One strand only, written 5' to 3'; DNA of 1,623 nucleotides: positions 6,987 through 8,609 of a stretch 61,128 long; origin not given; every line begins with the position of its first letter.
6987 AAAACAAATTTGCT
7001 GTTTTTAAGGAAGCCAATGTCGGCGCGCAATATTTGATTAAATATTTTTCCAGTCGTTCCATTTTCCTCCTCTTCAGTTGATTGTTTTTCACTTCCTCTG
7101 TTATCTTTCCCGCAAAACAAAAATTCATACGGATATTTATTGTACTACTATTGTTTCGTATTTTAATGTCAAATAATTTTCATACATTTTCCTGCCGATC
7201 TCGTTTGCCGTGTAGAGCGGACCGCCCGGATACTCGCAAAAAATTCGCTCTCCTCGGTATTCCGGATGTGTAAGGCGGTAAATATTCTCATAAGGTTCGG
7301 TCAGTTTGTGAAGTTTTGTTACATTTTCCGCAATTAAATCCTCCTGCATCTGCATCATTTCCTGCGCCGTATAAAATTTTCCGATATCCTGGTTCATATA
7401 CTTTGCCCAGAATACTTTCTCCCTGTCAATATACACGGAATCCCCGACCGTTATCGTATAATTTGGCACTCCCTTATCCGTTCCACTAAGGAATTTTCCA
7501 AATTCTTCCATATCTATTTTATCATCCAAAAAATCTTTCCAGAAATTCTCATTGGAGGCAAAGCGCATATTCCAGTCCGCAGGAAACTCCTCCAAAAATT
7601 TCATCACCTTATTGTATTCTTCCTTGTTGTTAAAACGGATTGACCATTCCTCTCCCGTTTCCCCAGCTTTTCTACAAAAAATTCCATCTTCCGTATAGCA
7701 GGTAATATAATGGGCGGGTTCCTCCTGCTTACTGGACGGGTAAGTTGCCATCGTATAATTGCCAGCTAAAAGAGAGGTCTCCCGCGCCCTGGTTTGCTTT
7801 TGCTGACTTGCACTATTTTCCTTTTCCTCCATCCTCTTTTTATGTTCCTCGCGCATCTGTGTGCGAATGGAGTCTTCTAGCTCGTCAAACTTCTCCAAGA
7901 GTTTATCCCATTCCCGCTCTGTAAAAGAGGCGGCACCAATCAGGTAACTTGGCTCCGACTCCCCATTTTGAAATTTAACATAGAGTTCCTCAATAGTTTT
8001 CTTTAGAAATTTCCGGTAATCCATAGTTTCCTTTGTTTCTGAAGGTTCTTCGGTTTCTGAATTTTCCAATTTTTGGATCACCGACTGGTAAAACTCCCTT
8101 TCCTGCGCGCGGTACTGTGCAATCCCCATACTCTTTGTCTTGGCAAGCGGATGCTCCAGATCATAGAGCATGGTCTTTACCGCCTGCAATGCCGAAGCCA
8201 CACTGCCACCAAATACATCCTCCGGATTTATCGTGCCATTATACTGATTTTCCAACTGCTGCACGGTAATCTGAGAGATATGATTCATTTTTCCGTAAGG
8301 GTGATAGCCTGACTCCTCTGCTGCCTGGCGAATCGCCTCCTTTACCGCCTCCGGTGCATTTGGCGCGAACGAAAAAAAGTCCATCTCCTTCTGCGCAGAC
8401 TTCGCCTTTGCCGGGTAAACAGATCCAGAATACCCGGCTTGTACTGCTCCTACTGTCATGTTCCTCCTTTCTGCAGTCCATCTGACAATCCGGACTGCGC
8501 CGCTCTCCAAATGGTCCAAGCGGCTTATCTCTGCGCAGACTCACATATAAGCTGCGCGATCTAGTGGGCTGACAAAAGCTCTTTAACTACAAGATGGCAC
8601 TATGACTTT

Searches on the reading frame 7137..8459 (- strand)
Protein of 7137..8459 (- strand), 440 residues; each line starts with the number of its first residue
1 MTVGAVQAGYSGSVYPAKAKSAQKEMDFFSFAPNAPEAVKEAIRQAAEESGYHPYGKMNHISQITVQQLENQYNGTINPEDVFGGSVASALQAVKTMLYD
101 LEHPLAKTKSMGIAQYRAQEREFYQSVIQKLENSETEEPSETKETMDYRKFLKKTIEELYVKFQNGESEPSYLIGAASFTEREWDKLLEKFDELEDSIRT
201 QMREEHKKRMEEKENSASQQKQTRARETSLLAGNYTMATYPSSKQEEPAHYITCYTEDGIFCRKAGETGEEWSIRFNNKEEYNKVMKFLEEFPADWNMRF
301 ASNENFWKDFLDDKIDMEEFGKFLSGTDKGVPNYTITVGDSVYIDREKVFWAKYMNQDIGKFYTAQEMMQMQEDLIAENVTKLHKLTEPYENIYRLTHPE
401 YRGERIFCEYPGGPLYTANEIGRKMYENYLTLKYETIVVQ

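Call 6: search_protein_families(library=pfam, proteins=[window:7137-8459:-])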
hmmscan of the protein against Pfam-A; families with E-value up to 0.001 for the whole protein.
window:7137-8459:- (440 aa): 1 family
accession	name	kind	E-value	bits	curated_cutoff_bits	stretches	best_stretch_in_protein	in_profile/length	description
PF03915.18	AIP3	-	7.4e-06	25.8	31.6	0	343-397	252-306/406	Actin interacting protein 3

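Call 10: find_homologous_proteins(query=window:7137-8459:-)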
Query window:7137-8459:- (440 aa): 231 proteins with E <= 0.001 among 4949 candidates; the best 120 are listed.
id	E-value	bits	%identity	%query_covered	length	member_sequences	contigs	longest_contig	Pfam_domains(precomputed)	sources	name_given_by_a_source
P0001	8.7e-292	985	99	100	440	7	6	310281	PF27009.1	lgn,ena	-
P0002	1.3e-257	872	88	100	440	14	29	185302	PF27009.1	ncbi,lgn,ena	-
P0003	4.6e-161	554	57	100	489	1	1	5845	PF27009.1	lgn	-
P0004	5.6e-139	482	69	69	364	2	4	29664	PF27009.1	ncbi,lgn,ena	-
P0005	3.7e-135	469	51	99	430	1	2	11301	PF27009.1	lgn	-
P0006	1.3e-134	467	52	94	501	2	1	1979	PF27009.1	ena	-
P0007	2.3e-130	453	51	93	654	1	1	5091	PF27009.1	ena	-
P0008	9.4e-130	451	51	93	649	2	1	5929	PF27009.1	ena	-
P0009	1.8e-129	450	50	67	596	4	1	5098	PF27009.1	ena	-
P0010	3.9e-128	446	48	73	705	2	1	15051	PF27009.1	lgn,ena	-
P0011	6.2e-128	445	51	92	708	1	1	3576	PF27009.1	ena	-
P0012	4.4e-127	443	54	87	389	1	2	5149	PF27009.1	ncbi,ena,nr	ncbi:MAG: hypothetical protein K2N63_06065 [Lachnospiraceae bacterium]|nr:hypothetical protein [Lach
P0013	5.7e-127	442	51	92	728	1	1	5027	PF27009.1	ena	-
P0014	6.3e-127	442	51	92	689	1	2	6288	PF27009.1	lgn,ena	-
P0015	6.9e-127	442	53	92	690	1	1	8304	PF27009.1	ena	-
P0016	2.3e-126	440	50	92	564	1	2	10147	PF27009.1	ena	-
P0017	3.0e-126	440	50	92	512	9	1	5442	PF27009.1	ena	-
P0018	6.1e-126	439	52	99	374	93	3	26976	PF27009.1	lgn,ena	-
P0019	1.0e-125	438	51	92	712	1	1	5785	PF27009.1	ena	-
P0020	1.8e-125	437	51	91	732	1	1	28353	PF27009.1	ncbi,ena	-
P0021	5.7e-125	436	51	92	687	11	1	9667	PF27009.1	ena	-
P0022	1.9e-124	434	50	92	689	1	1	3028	PF27009.1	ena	-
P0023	2.3e-124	434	51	92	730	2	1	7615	PF27009.1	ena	-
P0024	5.2e-124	432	51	92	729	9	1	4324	PF27009.1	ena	-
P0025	6.6e-124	432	50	92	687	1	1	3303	PF27009.1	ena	-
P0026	1.2e-123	431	50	92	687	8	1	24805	PF27009.1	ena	-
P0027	2.5e-123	430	50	92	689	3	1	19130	PF27009.1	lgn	-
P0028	2.9e-123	430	50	92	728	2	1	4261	PF27009.1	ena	-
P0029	4.9e-123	429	50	92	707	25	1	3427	PF27009.1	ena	-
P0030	5.4e-123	429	47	97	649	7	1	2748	PF27009.1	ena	-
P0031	1.8e-122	427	47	97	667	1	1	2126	PF27009.1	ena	-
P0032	3.0e-122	427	50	92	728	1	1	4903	PF27009.1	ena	-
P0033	3.4e-122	426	50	92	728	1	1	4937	PF27009.1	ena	-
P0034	4.4e-122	426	50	92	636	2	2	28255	PF27009.1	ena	-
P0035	1.8e-121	424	50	92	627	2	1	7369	PF27009.1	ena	-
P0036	1.5e-120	421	49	93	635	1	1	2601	PF27009.1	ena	-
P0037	3.2e-119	417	50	99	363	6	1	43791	PF27009.1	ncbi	-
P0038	2.3e-116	407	49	90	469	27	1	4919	PF27009.1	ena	-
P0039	3.6e-116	407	50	87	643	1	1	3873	PF27009.1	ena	-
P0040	1.2e-114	402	63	65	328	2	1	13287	PF27009.1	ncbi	-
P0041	7.3e-114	399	50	71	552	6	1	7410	PF27009.1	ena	-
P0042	3.2e-113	397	51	83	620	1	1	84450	PF27009.1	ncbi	-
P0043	2.8e-112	394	53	82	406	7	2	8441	PF27009.1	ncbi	-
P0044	6.9e-112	392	48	90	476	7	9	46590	PF27009.1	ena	-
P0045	1.8e-107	378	50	80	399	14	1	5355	PF27009.1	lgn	-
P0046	2.0e-107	378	50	81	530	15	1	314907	PF27009.1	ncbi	-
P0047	3.3e-106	374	53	76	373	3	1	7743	PF27009.1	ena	-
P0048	1.5e-105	372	47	86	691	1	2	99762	PF27009.1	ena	-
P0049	1.4e-104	368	45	93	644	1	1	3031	PF27009.1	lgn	-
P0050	2.0e-104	368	53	70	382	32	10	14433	PF27009.1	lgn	-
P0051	5.8e-104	366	56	66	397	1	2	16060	PF27009.1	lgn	-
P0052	6.3e-103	363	45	94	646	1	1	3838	PF27009.1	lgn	-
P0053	9.8e-103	362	50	77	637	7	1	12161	PF27009.1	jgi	-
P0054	3.1e-102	361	45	92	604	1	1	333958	PF27009.1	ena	-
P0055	2.6e-101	358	53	70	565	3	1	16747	PF27009.1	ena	-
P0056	3.7e-101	357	43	94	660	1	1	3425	PF27009.1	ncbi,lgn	-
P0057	1.0e-99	352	50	77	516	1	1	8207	PF27009.1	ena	-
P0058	1.1e-98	349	43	91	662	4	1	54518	PF27009.1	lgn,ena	-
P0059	1.3e-98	349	42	90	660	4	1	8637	PF27009.1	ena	-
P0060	6.5e-98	346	42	94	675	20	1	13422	PF27009.1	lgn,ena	-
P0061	1.2e-97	346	48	79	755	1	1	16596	PF27009.1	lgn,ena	-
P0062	2.0e-97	345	54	65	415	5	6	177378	PF27009.1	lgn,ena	-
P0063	3.5e-97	344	52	69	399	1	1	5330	PF27009.1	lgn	-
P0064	9.6e-97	343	55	46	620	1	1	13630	PF27009.1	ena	-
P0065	1.7e-96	342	55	46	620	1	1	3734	PF27009.1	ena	-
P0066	1.7e-96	342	55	46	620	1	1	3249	PF27009.1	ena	-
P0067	1.7e-96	342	55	46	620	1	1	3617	PF27009.1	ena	-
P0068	1.7e-96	342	55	46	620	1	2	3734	PF27009.1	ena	-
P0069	2.4e-96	341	46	78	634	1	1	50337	PF27009.1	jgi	-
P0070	1.5e-95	339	55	46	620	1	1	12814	PF27009.1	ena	-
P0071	5.0e-95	337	55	46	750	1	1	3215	PF27009.1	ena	-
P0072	1.6e-94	335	41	92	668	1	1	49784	PF27009.1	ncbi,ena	-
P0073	1.8e-94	335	54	46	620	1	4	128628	PF27009.1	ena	-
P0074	1.8e-94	335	54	46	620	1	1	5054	PF27009.1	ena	-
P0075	1.9e-94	335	54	46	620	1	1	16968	PF27009.1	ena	-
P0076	2.0e-94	335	54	46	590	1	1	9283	PF27009.1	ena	-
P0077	2.1e-94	335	54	46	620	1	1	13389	PF27009.1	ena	-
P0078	2.1e-94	335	54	46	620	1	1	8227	PF27009.1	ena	-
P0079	7.6e-94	333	54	46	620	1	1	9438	PF27009.1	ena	-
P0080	8.3e-93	330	52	66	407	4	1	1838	PF27009.1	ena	-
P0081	3.9e-91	324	58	57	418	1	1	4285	PF27009.1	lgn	-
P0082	2.8e-90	321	49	70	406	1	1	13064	PF27009.1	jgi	-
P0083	3.9e-89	318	39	85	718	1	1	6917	PF27009.1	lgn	-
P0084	8.3e-89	316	55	46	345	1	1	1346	PF27009.1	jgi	-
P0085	1.5e-88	316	56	60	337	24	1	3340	PF27009.1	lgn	-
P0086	2.6e-88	315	40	91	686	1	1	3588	PF27009.1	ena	-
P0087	3.3e-88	314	51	66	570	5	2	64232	PF27009.1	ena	-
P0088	6.5e-88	314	49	68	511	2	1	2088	PF27009.1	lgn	-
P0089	1.0e-87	313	53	60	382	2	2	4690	PF27009.1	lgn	-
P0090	2.3e-87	312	40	85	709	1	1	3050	PF27009.1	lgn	-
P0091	1.1e-85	306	57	58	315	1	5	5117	PF27009.1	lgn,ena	-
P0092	2.3e-85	305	49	68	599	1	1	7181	PF27009.1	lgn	-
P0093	8.7e-83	297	47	68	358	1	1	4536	PF27009.1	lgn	-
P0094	1.7e-82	296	51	60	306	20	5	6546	PF27009.1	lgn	-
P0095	1.8e-82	296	44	83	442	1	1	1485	PF27009.1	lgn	-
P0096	1.5e-81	293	42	87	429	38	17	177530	PF27009.1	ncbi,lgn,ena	-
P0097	2.2e-81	292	44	83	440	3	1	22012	PF27009.1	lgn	-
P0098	1.4e-80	289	42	87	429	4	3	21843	PF27009.1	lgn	-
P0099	1.5e-79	286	42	87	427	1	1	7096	PF27009.1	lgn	-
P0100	3.9e-79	285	46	79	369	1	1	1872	PF27009.1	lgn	-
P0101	2.5e-78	282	48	65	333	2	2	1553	PF27009.1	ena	-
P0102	4.8e-78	281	53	51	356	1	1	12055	PF27009.1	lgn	-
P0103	1.7e-77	279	45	66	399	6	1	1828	PF27009.1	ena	-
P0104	7.2e-77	277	45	65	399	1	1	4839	PF27009.1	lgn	-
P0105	1.5e-76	276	41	87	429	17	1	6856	PF27009.1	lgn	-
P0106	3.3e-76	275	49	57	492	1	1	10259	PF27009.1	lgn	-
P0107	9.2e-75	270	58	46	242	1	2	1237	PF27009.1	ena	-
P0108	1.2e-74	270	45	65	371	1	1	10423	PF27009.1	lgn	-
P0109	3.2e-74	268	57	29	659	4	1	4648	PF27009.1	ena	-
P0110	4.3e-74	268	42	69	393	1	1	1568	PF27009.1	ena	-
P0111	4.5e-74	268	55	48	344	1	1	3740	PF27009.1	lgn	-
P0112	4.6e-74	268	42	69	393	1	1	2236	PF27009.1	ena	-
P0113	7.5e-74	267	42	68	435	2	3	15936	PF27009.1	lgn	-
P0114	1.1e-73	267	43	65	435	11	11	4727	PF27009.1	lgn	-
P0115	1.3e-73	266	43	69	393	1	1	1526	PF27009.1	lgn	-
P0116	1.6e-73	266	52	53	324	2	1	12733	PF27009.1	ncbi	-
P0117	2.0e-73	266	49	57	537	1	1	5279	PF27009.1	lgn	-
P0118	7.2e-73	264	38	87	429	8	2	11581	PF27009.1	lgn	-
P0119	1.1e-71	260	39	80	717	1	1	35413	PF27009.1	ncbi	-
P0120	3.0e-71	259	44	67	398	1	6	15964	PF27009.1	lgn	-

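Call 12: find_related_loci(query=A1, collection=genome_contigs, flank=4000)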
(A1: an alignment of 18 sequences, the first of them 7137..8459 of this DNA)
Query A1 (440 aa) in genome_contigs; peptide patterns used: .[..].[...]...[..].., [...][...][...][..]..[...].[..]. (x = any residue, [..] = any of these).
102 stretches matched a pattern; 76 encode a relative of the query (tblastn E <= 1e-3); 75 distinct loci.
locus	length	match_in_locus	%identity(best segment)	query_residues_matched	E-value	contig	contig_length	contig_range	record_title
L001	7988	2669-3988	88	1-440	0e+0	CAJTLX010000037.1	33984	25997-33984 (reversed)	MAG TPA_asm: uncultured Lachnospiraceae bacterium isolate MGBC103678 genome assembly, contig: MGBC103678.37, whole genom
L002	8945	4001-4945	69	136-437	1e-143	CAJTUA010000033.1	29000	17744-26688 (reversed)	MAG TPA_asm: uncultured Lachnospiraceae bacterium isolate MGBC105279 genome assembly, contig: MGBC105279.33, whole genom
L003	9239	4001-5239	51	19-430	2e-142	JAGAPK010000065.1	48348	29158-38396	MAG: Lachnospiraceae bacterium isolate RGIG8653 Water_deer_Cecum.Co__c1147473, whole genome shotgun sequence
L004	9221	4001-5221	52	26-431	3e-139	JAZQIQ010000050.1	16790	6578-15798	MAG: Acetatifactor sp. isolate T1900044623_TS20190089.MAGScoT_cleanbin_000025 SGB_915_k141_1159910, whole genome shotgun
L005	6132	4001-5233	52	23-429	5e-137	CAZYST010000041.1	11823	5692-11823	MAG TPA_asm: uncultured Lachnospiraceae bacterium isolate SRP313737_co1_120 genome assembly, contig: NODE_8308_length_11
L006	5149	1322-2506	53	35-430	3e-136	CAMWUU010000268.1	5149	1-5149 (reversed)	MAG TPA_asm: uncultured Lachnospiraceae bacterium isolate SRR14411328_bin.16_metawrap_v1.3_MAG genome assembly, contig:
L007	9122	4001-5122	52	1-437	1e-130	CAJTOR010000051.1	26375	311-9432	MAG TPA_asm: uncultured Lachnospiraceae bacterium isolate MGBC105353 genome assembly, contig: MGBC105353.51, whole genom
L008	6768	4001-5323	47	4-430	5e-129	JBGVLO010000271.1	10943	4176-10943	MAG: Lachnospiraceae bacterium isolate fecal_MAG_28 fecal_MAG_28_contig_0271, whole genome shotgun sequence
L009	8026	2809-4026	52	26-430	6e-129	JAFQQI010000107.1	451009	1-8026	MAG: Lachnospiraceae bacterium isolate RGIG2054 Goat_Colon-2__c678801, whole genome shotgun sequence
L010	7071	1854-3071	51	26-430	1e-128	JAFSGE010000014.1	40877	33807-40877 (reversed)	MAG: Lachnospiraceae bacterium isolate RGIG3113 Goat_Rectum-6__c188283, whole genome shotgun sequence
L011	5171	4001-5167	51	26-413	5e-126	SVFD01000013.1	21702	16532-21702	MAG: Lachnospiraceae bacterium isolate SIG323 NODE_11739_length_21702_cov_5.306512, whole genome shotgun sequence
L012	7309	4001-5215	49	31-427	3e-120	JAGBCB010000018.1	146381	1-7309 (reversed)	MAG: Lachnospiraceae bacterium isolate RGIG8982 Water_deer_Rectum-2__c97, whole genome shotgun sequence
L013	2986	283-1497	49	31-427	9e-125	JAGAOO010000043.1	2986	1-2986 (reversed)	MAG: Lachnospiraceae bacterium isolate RGIG8631 Water_deer_Cecum.Co__c569975, whole genome shotgun sequence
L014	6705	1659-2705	63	1-431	4e-120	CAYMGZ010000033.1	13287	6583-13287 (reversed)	MAG TPA_asm: uncultured Lachnospiraceae bacterium isolate SRP287540_co1_107 genome assembly, contig: NODE_5056_length_13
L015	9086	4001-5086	51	26-383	2e-115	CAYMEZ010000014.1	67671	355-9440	MAG TPA_asm: uncultured Lachnospiraceae bacterium isolate SRP313737_co1_187 genome assembly, contig: NODE_684_length_676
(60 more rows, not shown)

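Call 23: predict_structure(alignment_id=A2)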
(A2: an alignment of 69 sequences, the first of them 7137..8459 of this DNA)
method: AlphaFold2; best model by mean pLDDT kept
length: 440 residues; sequences in the alignment: 69
mean_pLDDT: 78.3   pTM: 0.39
mean pLDDT of the five models: 78.3, 77.3, 75.7, 74.2, 72.0
residues with pLDDT >= 90: 132; 70-90: 202; 50-70: 67; < 50: 39
segments of 3 or more residues with pLDDT < 50: 1-23, 137-147, 436-440
pLDDT, mean of each block of 10 residues (from residue 1): 32 35 58 87 90 68 83 86 91 94 81 86 95 67 46 74 64 72 83 90 84 69 58 80 74 92 85 92 93 89 93 93 90 88 85 79 69 79 63 89 91 91 83 54
secondary structure, 60 per line:
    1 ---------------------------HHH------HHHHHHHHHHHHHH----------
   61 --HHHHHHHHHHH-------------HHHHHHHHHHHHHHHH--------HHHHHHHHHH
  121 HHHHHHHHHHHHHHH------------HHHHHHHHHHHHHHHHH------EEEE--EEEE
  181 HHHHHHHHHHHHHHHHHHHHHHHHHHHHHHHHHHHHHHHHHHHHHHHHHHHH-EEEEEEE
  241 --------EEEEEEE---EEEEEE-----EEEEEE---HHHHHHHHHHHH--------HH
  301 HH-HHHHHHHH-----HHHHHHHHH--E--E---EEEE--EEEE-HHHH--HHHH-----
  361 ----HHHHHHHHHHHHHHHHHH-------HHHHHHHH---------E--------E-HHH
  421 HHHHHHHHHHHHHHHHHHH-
elements in order: H37-50 H63-73 H87-102 H111-135 H148-164 E171-174 E177-180 H181-232 E234-240 E249-255 E259-264 E270-275 H279-290 H299-302 H304-311 H317-325 E335-338 E341-344 H346-349 H352-355 H365-382 H390-397 H418-439

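Call 26: search_protein_representatives(protein=window:7137-8459:-)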
Query: 440 residues. Proteins with E-value up to 0.001 (for the whole library): 732; up to 1e-10: 343; up to 1e-30: 124. The best 150 are listed.
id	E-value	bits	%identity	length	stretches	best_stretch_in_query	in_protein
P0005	1.2e-135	469.1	66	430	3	223-437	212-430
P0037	1.0e-119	416.6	61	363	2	129-433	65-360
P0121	2.5e-117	408.7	43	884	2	211-430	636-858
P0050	6.3e-105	367.9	54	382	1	122-431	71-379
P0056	1.2e-101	357.1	48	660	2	23-434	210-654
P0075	6.1e-95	335.0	52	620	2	229-430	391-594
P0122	5.5e-84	298.9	48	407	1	132-431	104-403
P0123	1.1e-83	297.9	53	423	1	145-429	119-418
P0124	2.0e-81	290.5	47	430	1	23-383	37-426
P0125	1.4e-80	287.7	49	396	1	144-435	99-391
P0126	1.2e-79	284.6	55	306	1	141-386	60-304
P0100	1.2e-79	284.6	56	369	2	226-374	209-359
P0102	1.5e-78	281.0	53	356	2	213-431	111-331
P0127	1.7e-77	277.6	47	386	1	140-433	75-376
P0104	2.3e-77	277.1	44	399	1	128-430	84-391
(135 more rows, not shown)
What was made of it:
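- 7137..8459 (-): Coding sequence of the 440-aa protein of family DUF8329 (PF27009), function unknown; the first 23 residues are predicted disordered. 732 clusters at 50% identity have E <= 0.001 (call 26).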

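Call 28: fold_search(model_id=the predicted structure, library=pdb)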
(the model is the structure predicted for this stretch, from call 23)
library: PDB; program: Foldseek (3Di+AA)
matches with E <= 10: 462; with E <= 0.001: 0
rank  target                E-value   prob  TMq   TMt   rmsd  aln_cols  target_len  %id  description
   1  5c5b_B                1.9e-02  0.44  0.12  0.14  30.7       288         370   11  Crystal Structure of Human APPL BAR-PH Heterodimer (released 2016-06-22)
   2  5c5b_D                7.2e-02  0.25  0.13  0.15  30.3       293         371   12  Crystal Structure of Human APPL BAR-PH Heterodimer (released 2016-06-22)
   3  1x91                  1.7e-01  0.33  0.08  0.19  12.7        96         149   12  Crystal structure of mutant form A of a pectin methylesterase inhibitor from Arabidopsis (released 2004-12-28)
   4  4h8s_A                1.9e-01  0.21  0.14  0.16  29.1       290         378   11  Crystal structure of human APPL2BARPH domain (released 2012-10-17)
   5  4h8s_C                2.5e-01  0.18  0.14  0.15  28.2       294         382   12  Crystal structure of human APPL2BARPH domain (released 2012-10-17)
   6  5c5b_A                2.5e-01  0.14  0.12  0.13  29.2       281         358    8  Crystal Structure of Human APPL BAR-PH Heterodimer (released 2016-06-22)
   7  4hwc_A                5.7e-01  0.60  0.11  0.50  13.2       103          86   13  Structure of ATBAG1 (released 2013-05-29)
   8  2qm4_C                5.7e-01  0.09  0.11  0.18  16.1       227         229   11  Crystal structure of human XLF/Cernunnos, a non-homologous end-joining factor (released 2007-12-11)
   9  4hwc_D                6.0e-01  0.57  0.10  0.49  13.6        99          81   13  Structure of ATBAG1 (released 2013-05-29)
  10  7m5t_MODEL_1_A        7.5e-01  0.38  0.12  0.42   8.7       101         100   17  Solution NMR structure of de novo designed protein 0515 (released 2021-12-15)
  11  6vgu                  8.0e-01  0.72  0.09  0.10   3.9        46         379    4  Crystal structure of FERM-folded talin head domain bound to the NPLY motif of beta3-integrin (released 2020-12-16)
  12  4hwc_C                8.4e-01  0.51  0.10  0.46  12.7        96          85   12  Structure of ATBAG1 (released 2013-05-29)
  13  4hwc_F                8.4e-01  0.47  0.10  0.45  12.7        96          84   12  Structure of ATBAG1 (released 2013-05-29)
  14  2v6y_A                8.4e-01  0.44  0.09  0.48  10.2       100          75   15  Structure of the MIT domain from a S. solfataricus Vps4-like ATPase (released 2007-10-16)
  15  2w2u_B                8.9e-01  0.63  0.11  0.56   9.9        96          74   12  STRUCTURAL INSIGHT INTO THE INTERACTION BETWEEN ARCHAEAL ESCRT-III AND AAA-ATPASE (released 2009-07-14)
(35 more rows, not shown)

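Call 29: find_encoding_contigs(protein=P0096, flank=8000, max_places=3)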
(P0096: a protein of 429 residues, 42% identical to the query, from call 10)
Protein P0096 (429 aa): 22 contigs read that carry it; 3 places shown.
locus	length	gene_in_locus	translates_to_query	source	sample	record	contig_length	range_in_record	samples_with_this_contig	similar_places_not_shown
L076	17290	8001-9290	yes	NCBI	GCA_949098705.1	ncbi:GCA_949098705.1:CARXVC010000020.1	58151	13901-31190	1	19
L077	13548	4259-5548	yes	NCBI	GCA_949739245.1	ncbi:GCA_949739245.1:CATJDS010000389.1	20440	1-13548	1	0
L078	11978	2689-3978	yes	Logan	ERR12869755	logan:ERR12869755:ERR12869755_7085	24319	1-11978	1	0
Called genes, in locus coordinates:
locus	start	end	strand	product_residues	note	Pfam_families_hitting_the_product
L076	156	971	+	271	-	PF13529:Peptidase_C39_2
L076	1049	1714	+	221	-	PF00072:Response_reg, PF00486:Trans_reg_C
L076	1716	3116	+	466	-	PF00672:HAMP, PF00512:HisKA, PF02518:HATPase_c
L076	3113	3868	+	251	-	-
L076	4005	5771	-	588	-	PF18425:CspB_prodomain, PF00082:Peptidase_S8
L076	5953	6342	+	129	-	PF03788:LrgA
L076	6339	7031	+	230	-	PF04172:LrgB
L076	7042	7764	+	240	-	PF00899:ThiF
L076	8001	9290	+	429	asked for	PF27009:DUF8329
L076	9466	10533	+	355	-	PF01820:Dala_Dala_lig_N, PF08443:RimK (weak), PF02786:CPSase_L_D2, PF02655:ATP-grasp_3, PF07478:Dala_Dala_lig_C, PF13535:ATP-grasp_4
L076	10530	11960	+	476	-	PF01225:Mur_ligase, PF08245:Mur_ligase_M, PF02875:Mur_ligase_C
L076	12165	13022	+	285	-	PF02311:AraC_binding, PF07883:Cupin_2 (weak), PF00165:HTH_AraC, PF12833:HTH_18, PF00165:HTH_AraC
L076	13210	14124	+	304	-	PF05448:AXE1, PF02129:Peptidase_S15 (weak), PF01738:DLH, PF02230:Abhydrolase_2 (faint), PF00561:Abhydrolase_1, PF12146:Hydrolase_4, PF00326:Peptidase_S9, PF08386:Abhydrolase_4, +1 more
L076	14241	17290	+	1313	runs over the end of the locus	PF13385:Laminin_G_3, PF14508:GH97_N, PF10566:Glyco_hydro_97, PF14509:GH97_C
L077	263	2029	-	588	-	PF18425:CspB_prodomain, PF00082:Peptidase_S8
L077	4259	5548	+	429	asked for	PF27009:DUF8329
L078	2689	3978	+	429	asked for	PF27009:DUF8329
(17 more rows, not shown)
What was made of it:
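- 7137..8459 (-): Homologues, including one 99% identical, carry the precomputed PF27009 = DUF8329 mark (calls 10, 29).
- On DUF8329 (Pfam PF27009): The 99%-identical P0001 and all listed homologues carry the precomputed PF27009 mark, named DUF8329 in call 29 (call 10).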

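Call 30: find_encoding_contigs(protein=P0054, flank=8000, max_places=2)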
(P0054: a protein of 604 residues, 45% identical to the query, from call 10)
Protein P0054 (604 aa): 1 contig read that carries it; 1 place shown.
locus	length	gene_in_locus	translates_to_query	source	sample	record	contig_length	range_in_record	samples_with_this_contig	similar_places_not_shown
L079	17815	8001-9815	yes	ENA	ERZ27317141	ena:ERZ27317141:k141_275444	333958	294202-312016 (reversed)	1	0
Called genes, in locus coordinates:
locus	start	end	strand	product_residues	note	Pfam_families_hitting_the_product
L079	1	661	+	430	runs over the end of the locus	PF14689:SPOB_a (weak), PF14501:HATPase_c_5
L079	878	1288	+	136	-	-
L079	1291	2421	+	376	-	PF05569:Peptidase_M56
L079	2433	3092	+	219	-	PF12995:DUF3879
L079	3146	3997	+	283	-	-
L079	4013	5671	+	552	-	-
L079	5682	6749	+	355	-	-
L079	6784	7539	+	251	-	-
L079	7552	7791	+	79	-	-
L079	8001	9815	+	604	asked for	PF27009:DUF8329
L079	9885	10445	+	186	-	-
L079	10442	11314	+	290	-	-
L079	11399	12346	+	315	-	-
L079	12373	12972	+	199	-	-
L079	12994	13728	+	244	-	-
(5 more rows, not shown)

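Call 60: search_protein_families(library=ncbifam, proteins=[window:7137-8459:-], max_evalue=0.01)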
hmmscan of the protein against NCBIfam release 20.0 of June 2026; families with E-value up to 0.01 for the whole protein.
window:7137-8459:- (440 aa): 0 families
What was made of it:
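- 7137..8459 (-): No NCBIfam hit (call 60).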

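Call 75: list_cluster_members(proteins=[window:7137-8459:-, P0259])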
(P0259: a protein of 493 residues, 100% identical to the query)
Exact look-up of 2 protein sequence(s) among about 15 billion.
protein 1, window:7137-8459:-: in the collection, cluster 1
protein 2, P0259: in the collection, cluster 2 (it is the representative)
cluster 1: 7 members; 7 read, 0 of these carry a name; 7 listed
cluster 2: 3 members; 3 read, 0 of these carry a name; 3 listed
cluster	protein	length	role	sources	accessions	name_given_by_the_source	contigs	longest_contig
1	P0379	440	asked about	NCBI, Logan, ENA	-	-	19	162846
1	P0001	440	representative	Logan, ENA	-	-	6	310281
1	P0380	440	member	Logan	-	-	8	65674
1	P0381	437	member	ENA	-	-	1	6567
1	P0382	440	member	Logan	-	-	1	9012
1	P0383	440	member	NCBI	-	-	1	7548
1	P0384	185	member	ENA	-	-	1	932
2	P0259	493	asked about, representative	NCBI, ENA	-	-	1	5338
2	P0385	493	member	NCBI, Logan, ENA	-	-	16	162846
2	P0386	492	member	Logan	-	-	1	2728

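Call 76: search_protein_families(library=pfam, proteins=[P0054, P0119], max_evalue=0.01)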
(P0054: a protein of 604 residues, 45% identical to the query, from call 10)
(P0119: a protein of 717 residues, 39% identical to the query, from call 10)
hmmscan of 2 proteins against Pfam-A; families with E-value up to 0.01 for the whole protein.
P0054 (604 aa): 0 families

P0119 (717 aa): 0 families
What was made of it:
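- Tried and rejected: Other proteins behind extra R1 copies have no Pfam family (call 76).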
